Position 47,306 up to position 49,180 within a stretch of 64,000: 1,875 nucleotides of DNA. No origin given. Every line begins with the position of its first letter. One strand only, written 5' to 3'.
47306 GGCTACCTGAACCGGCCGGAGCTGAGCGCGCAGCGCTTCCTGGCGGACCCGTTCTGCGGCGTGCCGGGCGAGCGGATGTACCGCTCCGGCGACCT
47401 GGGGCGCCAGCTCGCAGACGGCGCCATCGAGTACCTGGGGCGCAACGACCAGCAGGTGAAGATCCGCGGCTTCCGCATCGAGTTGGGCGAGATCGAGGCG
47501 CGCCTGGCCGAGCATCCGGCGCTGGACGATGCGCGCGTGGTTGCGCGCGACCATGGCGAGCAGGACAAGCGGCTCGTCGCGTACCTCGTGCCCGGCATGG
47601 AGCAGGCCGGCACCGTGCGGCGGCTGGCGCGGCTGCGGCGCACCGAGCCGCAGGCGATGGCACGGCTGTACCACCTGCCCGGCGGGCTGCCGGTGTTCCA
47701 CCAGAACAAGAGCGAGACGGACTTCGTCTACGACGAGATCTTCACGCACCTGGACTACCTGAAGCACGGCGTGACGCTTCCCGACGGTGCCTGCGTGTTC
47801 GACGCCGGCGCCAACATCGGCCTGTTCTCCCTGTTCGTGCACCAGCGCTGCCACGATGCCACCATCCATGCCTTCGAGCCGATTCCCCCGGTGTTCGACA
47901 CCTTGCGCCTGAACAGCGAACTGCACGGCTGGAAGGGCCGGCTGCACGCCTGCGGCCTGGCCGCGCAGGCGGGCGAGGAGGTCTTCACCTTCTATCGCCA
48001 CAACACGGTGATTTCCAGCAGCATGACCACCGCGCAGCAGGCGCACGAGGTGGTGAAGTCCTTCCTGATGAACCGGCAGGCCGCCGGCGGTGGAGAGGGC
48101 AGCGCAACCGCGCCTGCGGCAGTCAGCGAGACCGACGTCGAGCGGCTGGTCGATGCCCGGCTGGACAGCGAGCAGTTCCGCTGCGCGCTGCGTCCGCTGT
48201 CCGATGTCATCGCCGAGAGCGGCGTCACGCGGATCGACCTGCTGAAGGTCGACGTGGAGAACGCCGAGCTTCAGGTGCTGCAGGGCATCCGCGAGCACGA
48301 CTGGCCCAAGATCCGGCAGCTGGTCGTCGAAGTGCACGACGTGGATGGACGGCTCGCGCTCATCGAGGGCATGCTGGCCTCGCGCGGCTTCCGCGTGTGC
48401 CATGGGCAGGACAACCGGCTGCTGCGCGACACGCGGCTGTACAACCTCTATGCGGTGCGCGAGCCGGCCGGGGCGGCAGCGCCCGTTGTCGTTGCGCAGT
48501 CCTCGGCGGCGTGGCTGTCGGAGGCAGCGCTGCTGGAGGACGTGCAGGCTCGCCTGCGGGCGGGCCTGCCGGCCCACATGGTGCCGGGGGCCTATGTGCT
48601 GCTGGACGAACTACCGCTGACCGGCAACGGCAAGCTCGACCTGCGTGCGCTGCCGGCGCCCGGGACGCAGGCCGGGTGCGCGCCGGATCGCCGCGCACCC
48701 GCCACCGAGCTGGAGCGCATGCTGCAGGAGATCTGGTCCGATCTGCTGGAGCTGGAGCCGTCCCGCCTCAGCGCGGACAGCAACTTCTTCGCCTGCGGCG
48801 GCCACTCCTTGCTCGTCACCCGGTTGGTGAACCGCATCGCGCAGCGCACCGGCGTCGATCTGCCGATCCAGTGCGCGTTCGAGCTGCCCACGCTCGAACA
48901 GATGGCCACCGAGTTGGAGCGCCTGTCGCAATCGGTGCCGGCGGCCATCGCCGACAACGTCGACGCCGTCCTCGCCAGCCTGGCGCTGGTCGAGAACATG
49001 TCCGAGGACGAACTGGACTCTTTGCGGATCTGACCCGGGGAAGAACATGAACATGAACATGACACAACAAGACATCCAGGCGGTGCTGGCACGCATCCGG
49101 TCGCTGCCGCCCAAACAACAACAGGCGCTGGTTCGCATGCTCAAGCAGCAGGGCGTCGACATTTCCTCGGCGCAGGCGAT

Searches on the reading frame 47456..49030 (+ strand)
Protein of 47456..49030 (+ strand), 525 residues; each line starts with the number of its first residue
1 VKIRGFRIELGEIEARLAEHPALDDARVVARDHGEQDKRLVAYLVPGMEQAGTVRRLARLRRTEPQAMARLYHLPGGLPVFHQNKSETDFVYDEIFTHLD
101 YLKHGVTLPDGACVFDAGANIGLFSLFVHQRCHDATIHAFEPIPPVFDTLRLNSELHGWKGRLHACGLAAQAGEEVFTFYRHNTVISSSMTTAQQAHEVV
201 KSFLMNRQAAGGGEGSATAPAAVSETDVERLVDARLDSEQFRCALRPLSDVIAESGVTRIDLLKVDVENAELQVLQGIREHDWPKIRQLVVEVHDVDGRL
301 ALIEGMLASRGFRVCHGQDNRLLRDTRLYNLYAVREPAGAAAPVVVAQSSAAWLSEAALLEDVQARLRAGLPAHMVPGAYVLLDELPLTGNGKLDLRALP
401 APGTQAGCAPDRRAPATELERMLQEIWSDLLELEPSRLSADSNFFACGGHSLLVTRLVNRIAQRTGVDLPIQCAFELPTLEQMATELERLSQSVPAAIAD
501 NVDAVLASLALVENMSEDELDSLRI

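Call 53: find_homologous_proteins(query=window:47456-49030:+, max_evalue=1e-60)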
Query window:47456-49030:+ (525 aa): 162 proteins with E <= 1e-60 among 8000 candidates; the best 120 are listed.
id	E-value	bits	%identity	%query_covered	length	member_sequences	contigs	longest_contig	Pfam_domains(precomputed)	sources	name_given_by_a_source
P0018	1.6e-190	652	59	100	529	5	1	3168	PF00550.32,PF05050.20,PF13193.13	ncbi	ncbi:FkbM family methyltransferase, partial [Streptomyces albidoflavus]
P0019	4.9e-186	638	58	99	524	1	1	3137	PF00550.32,PF05050.20,PF13193.13,PF05575.17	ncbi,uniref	ncbi:FkbM family methyltransferase, partial [Streptomyces sp. NPDC058625]|uniref:FkbM family methylt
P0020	2.9e-179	615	57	100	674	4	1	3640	PF00550.32,PF05050.20,PF00501.35,PF13193.13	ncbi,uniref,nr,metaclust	ncbi:hypothetical protein STRAU_3083 [Streptomyces aurantiacus JA 4570]|uniref:Carrier domain-contai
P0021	2.0e-160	553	43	67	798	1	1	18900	PF13383.13,PF05050.20,PF13193.13,PF05575.17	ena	-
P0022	1.6e-159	550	53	97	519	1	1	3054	PF00550.32,PF05050.20,PF13193.13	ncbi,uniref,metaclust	ncbi:FkbM family methyltransferase, partial [Nocardiopsis halotolerans]|uniref:FkbM family methyltra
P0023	5.7e-153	528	57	85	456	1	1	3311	PF00550.32,PF05050.20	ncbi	ncbi:FkbM family methyltransferase [Streptomyces sp. NPDC002911]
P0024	1.2e-145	504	51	96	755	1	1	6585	PF00550.32,PF12697.14,PF05050.20,PF13193.13,PF00975.27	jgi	jgi:FkbM family methyltransferase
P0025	3.2e-145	503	50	95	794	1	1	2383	PF00550.32,PF05050.20,PF00501.35,PF13193.13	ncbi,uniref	ncbi:FkbM family methyltransferase, partial [Streptomyces fuscichromogenes]|uniref:FkbM family methy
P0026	2.5e-142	493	52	92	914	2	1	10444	PF00550.32,PF05050.20,PF00501.35,PF13193.13,PF00975.27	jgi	-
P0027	2.5e-140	487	50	93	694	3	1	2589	PF00550.32,PF05050.20,PF00501.35,PF13193.13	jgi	jgi:FkbM family methyltransferase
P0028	1.3e-137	478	52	92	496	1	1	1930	PF00550.32,PF05050.20,PF13193.13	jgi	jgi:FkbM family methyltransferase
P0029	4.2e-134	466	54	80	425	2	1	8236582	PF00550.32,PF05050.20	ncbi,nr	ncbi:FkbM family methyltransferase [Streptomyces huasconensis]|nr:FkbM family methyltransferase [Str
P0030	2.8e-133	464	49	93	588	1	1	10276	PF00550.32,PF05050.20,PF00501.35,PF13193.13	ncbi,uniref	ncbi:FkbM family methyltransferase, partial [Dyella sp.]|uniref:FkbM family methyltransferase n=1 Ta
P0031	4.3e-128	446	46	93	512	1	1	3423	PF00550.32,PF05050.20,PF13193.13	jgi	jgi:FkbM family methyltransferase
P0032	2.2e-127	444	45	93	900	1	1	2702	PF00550.32,PF05050.20,PF00501.35,PF13193.13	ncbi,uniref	ncbi:amino acid adenylation domain-containing protein, partial [Scytonema sp. PCC 10023]|uniref:amin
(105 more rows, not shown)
